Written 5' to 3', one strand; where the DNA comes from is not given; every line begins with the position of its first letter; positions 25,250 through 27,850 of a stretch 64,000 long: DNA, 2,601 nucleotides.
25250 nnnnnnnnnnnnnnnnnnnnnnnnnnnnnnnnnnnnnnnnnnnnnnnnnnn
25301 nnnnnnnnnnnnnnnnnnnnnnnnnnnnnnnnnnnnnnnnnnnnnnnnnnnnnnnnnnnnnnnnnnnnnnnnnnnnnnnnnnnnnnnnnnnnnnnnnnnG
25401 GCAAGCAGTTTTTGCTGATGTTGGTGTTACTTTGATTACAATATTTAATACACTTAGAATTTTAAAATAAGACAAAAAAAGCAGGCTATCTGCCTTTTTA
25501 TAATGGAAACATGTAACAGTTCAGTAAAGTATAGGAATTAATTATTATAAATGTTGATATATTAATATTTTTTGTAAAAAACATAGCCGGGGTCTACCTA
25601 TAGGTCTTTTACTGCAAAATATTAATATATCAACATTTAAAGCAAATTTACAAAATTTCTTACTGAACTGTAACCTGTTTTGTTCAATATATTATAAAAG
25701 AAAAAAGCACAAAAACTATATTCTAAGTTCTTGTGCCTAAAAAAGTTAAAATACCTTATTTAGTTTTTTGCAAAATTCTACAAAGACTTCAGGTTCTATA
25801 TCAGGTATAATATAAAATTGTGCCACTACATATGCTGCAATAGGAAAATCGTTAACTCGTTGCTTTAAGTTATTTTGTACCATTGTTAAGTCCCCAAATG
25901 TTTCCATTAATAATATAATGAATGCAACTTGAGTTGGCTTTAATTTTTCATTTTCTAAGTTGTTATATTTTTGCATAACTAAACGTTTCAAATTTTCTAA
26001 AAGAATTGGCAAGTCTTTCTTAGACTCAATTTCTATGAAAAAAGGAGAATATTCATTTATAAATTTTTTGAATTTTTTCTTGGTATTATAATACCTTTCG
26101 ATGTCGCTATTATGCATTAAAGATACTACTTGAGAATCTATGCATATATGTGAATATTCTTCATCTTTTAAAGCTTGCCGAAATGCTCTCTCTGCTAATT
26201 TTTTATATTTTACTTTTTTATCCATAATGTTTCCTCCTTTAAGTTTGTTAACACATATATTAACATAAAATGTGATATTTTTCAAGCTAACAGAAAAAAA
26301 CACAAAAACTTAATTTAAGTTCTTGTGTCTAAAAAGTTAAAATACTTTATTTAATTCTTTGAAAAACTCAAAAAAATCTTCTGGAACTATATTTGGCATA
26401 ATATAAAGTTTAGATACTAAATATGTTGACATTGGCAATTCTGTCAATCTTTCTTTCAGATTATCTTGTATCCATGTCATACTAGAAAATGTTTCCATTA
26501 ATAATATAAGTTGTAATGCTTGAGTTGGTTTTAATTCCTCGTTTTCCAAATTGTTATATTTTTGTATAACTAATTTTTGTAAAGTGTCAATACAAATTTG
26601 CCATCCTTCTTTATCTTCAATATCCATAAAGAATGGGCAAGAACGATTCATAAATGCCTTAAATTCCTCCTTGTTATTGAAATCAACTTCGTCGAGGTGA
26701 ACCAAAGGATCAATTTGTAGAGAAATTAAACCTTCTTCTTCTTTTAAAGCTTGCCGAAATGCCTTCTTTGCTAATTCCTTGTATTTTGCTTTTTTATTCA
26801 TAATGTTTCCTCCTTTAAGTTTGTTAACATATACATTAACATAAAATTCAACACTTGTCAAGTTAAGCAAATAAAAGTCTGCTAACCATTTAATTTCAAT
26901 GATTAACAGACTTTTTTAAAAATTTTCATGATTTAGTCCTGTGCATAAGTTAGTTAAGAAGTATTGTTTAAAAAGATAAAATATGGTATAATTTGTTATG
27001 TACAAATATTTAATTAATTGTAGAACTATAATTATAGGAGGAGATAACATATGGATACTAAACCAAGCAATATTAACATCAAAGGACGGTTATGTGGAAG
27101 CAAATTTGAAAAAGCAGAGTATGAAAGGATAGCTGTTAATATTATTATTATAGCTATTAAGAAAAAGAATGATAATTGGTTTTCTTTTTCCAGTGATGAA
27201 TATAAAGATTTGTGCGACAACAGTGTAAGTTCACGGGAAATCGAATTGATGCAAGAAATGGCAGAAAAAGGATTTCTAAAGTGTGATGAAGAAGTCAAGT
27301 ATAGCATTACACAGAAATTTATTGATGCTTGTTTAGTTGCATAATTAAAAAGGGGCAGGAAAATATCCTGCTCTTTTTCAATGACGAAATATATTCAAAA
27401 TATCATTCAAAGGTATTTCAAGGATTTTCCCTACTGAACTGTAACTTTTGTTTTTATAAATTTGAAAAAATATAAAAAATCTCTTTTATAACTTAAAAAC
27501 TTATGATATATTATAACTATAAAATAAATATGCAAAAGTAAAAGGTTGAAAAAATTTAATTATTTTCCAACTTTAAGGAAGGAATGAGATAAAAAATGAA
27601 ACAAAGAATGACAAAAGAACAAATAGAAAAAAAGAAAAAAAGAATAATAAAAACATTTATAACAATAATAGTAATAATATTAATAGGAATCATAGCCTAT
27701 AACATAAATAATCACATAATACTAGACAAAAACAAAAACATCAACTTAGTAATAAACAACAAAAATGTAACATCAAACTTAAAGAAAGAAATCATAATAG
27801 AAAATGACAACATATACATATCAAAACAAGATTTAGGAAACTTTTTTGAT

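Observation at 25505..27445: Accessory cassette with two tandem paralogous genes, bounded by a 175-bp palindrome and 26-bp direct repeats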

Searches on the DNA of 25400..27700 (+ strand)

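Call 26: search_rna_families(source=window, start=25400, end=27700, threshold=evalue, max_evalue=10)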
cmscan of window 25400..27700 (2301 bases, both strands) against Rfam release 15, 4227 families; matches with E-value up to 10: 10.
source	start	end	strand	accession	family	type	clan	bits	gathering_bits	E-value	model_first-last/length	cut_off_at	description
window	25553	25636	+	RF03339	mir-3047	Gene; miRNA;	-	25.2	53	0.051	1-61/61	no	mir-3047 microRNA precursor family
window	27320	27448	+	RF02555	hveRNA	Gene; rRNA;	-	21.7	90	1.8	1-124/124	no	mt-5S-like H. vermiformis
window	25547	25641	+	RF03926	MIR1435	Gene; miRNA;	-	21.1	94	5.4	1-186/186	no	MIR1435 microRNA precursor family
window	25548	25639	-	RF04205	MIR2606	Gene; miRNA;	-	20.5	139.7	8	1-165/165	no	MIR2606 microRNA precursor family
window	27343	27418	-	RF02551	DapZ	Cis-reg;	-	20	56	2.2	1-78/78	no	ABC transporter regulator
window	26741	26797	+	RF01378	CRISPR-DR65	Gene; CRISPR;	-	19.8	43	7.6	1-37/37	no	CRISPR RNA direct repeat element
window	25548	25639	-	RF04133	MIR2646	Gene; miRNA;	-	19.6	245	0.24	13-244/256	no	MIR2646 microRNA precursor family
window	26991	27053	+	RF02980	freshwater-2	Cis-reg;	-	19.4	49.9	6.2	1-84/84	no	freshwater-2 RNA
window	26653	26703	-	RF02934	caiA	Gene; sRNA;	-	18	55.5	9.9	1-78/78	no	caiA RNA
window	27291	27385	+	RF00558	L20_leader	Cis-reg; leader;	-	16.8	58.7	5.2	1-127/127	no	Ribosomal protein L20 leader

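Call 53: search_dna_similar(query=window:25500-25700:+, collection=plasmids, mode=distant, max_evalue=0.01)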
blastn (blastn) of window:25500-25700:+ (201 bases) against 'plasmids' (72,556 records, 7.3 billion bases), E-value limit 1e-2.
No match.
